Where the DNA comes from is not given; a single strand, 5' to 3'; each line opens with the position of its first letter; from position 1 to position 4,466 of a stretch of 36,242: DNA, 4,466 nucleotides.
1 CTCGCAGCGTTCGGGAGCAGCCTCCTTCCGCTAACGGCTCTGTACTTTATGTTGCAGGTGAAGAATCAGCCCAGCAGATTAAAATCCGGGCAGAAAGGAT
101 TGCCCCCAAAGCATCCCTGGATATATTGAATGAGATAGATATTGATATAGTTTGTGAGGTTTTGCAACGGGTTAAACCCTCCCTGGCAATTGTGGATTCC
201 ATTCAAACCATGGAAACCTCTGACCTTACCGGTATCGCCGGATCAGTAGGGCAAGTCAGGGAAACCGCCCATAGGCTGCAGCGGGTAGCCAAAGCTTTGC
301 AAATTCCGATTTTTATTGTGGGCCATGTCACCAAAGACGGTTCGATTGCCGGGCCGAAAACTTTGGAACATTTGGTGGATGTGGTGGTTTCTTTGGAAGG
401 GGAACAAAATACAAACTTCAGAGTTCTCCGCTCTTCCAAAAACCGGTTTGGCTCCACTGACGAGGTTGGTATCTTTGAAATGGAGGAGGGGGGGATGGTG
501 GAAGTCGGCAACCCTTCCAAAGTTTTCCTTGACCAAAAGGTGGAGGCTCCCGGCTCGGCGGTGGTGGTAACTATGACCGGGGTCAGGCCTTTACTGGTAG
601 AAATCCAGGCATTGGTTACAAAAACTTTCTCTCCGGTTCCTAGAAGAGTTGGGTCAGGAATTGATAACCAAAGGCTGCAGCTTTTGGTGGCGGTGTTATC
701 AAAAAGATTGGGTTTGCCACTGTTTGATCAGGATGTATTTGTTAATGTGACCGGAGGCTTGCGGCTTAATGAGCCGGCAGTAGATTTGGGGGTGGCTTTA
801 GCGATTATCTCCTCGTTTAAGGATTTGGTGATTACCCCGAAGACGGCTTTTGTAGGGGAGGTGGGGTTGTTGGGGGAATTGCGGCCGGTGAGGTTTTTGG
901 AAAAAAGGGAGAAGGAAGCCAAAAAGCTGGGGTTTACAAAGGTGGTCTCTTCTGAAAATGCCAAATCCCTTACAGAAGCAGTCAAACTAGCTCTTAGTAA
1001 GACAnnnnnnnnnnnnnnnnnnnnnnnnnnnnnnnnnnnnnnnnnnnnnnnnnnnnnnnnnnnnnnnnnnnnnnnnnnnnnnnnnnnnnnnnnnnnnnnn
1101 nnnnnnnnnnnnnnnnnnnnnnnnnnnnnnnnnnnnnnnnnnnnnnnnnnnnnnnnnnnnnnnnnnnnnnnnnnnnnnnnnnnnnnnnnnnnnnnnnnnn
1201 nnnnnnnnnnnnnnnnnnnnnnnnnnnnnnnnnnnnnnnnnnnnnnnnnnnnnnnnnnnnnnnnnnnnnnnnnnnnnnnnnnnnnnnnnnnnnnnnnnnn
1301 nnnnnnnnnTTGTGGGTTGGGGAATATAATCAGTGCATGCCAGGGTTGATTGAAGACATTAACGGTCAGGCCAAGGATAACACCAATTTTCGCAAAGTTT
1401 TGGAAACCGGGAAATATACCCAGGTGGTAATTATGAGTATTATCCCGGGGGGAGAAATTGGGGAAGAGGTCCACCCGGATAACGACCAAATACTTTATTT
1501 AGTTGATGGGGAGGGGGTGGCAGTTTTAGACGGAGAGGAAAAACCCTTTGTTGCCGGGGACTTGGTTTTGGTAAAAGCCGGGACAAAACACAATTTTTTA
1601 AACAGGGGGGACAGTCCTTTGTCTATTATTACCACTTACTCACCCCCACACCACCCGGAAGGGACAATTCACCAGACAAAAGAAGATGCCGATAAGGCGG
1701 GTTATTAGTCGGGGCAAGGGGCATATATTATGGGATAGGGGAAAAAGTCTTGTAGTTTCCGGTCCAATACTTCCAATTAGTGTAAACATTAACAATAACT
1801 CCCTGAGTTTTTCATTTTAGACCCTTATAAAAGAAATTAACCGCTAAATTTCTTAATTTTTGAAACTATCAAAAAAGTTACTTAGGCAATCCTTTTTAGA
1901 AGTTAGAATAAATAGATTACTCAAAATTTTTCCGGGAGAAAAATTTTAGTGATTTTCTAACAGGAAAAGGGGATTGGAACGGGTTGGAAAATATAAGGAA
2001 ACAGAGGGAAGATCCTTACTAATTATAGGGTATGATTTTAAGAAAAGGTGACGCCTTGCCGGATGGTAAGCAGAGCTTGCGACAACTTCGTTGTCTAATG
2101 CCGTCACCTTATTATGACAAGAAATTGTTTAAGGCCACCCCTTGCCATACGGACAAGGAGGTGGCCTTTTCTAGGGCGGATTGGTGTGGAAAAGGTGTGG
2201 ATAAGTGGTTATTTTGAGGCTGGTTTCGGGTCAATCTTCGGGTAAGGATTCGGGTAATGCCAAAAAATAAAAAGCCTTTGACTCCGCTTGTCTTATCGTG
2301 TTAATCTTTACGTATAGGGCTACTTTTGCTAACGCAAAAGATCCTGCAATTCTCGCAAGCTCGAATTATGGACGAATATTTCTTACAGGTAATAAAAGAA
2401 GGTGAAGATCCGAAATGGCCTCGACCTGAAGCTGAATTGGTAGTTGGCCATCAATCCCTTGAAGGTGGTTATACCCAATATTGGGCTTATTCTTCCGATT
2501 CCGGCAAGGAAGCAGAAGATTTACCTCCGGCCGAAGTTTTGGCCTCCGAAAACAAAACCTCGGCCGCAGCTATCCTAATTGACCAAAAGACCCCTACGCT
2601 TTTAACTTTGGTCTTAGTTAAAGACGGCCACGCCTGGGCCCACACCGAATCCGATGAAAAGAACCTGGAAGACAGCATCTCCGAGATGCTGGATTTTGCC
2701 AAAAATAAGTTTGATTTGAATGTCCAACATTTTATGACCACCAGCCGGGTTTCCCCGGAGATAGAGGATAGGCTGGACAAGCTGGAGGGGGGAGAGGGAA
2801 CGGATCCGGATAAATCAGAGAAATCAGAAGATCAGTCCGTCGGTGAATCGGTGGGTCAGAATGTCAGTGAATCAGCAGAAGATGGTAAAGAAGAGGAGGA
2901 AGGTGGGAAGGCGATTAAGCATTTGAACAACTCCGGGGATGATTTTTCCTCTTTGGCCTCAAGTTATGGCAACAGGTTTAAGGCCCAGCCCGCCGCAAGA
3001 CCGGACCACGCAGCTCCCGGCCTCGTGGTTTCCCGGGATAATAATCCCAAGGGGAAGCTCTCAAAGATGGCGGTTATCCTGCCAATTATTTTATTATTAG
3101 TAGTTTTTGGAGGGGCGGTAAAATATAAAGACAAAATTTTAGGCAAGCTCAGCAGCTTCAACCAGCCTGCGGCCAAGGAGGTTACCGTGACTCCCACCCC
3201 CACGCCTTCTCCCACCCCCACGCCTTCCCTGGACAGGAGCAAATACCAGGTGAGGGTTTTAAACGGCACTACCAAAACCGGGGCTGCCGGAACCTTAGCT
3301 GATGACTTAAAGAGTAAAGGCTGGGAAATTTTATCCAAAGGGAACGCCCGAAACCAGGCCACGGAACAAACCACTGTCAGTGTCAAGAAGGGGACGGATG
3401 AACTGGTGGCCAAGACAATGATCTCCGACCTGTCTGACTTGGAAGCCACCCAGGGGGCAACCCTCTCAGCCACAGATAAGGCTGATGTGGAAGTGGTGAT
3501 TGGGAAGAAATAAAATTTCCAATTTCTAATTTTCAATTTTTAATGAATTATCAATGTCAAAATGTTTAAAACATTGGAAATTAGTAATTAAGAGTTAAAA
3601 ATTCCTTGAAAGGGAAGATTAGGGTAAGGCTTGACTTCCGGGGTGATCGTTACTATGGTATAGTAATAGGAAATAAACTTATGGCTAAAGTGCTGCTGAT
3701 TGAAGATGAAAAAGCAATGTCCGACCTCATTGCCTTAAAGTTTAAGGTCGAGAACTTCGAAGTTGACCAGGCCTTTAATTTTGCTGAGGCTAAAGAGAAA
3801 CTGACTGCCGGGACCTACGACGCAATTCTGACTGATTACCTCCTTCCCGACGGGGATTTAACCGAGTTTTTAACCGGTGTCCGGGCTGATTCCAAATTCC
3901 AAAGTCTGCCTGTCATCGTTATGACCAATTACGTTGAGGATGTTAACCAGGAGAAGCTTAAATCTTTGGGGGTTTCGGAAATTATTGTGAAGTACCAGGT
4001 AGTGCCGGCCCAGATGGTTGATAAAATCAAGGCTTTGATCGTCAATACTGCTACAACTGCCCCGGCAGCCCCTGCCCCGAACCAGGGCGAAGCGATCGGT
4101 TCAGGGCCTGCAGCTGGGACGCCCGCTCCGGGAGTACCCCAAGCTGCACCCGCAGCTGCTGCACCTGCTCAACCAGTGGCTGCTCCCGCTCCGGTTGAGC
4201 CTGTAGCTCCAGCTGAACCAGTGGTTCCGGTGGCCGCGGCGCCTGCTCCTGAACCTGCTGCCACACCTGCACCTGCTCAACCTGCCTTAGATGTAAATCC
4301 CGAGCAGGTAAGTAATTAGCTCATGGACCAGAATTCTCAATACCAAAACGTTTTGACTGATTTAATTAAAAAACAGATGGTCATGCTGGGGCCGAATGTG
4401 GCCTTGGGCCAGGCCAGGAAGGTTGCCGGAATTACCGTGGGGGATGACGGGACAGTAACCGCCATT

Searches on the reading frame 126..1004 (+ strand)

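Call 12: search_protein_families(library=pfam, max_evalue=0.01, proteins=[window:126-1004:+])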
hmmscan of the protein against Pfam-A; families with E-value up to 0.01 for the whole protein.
window:126-1004:+ (293 aa): 3 families
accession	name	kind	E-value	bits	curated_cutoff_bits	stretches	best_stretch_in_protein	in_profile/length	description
PF13541.12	ChlI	-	8.1e-08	32.6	27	1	195-276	36-118/121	Subunit ChlI of Mg-chelatase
PF05362.19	Lon_C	-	0.00087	19.3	21.1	1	203-284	95-178/205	Lon protease (S16) C-terminal proteolytic domain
PF06745.19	ATPase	-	0.0018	18.1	26.6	1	11-121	113-221/231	KaiC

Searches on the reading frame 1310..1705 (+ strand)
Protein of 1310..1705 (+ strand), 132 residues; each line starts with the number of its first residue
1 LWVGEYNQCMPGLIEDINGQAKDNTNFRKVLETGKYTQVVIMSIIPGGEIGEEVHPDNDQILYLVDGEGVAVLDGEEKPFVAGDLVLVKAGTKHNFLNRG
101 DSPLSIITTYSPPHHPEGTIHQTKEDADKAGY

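Call 14: search_protein_families(library=pfam, max_evalue=0.01, proteins=[window:1310-1705:+])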
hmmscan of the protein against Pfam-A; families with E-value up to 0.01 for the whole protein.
window:1310-1705:+ (132 aa): 6 families
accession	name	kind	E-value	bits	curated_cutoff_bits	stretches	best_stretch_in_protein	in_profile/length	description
PF07883.17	Cupin_2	-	4.9e-17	61.8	27.2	1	41-109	2-69/70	Cupin domain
PF03079.20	ARD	-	0.00058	20.5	27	1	52-97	86-136/157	ARD/ARD' family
PF00190.28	Cupin_1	-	0.0012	18.9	22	1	43-119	39-122/151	Cupin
PF02311.25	AraC_binding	-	0.0021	18.2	21.1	1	52-108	18-73/135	AraC-like ligand binding domain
PF05899.18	Cupin_3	-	0.0021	18.1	23.5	1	54-93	21-61/74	EutQ-like cupin domain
PF01050.24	MannoseP_isomer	-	0.0097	16.5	23.6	0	29-110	20-101/116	Mannose-6-phosphate isomerase C-terminal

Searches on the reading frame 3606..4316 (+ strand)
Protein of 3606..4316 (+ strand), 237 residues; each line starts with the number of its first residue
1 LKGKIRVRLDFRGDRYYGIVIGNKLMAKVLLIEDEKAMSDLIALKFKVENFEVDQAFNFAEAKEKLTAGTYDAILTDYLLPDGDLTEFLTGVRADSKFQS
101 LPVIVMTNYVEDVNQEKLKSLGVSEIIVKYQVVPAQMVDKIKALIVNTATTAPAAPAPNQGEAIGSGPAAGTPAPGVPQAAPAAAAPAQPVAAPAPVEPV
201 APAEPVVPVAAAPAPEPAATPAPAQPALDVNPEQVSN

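Call 12: search_protein_families(library=pfam, max_evalue=0.01, proteins=[window:3606-4316:+])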
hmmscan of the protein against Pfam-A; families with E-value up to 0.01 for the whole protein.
window:3606-4316:+ (237 aa): 1 family
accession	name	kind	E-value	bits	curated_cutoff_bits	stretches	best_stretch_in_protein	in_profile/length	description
PF00072.30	Response_reg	-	7.3e-13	49.1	30.2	1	29-138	1-107/111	Response regulator receiver domain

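Call 41: find_encoding_contigs(protein=window:3606-4316:+, flank=10000, max_places=3)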
Protein window:3606-4316:+ (237 aa): 5 contigs read that carry it; 2 places shown.
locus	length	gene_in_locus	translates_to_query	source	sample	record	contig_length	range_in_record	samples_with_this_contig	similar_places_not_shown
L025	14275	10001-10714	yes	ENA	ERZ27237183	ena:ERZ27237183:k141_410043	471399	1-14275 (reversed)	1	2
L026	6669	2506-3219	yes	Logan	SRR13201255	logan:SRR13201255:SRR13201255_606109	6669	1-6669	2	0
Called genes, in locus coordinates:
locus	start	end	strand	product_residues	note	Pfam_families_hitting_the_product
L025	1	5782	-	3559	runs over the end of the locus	PF00376:MerR, PF12728:HTH_17 (weak), PF13411:MerR_1 (weak), PF13884:Peptidase_S74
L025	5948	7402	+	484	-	PF18073:Zn_ribbon_LapB, PF03796:DnaB_C (weak), PF06745:ATPase, PF13481:AAA_25 (faint), PF23442:DUF7125 (weak), PF13541:ChlI (weak)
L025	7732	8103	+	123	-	PF07883:Cupin_2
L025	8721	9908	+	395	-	-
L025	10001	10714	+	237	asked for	PF00072:Response_reg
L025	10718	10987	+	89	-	-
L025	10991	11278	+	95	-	-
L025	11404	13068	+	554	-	PF00512:HisKA, PF02518:HATPase_c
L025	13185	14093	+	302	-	-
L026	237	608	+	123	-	PF07883:Cupin_2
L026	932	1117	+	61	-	-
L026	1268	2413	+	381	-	-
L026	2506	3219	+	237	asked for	PF00072:Response_reg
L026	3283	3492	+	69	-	-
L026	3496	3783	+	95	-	-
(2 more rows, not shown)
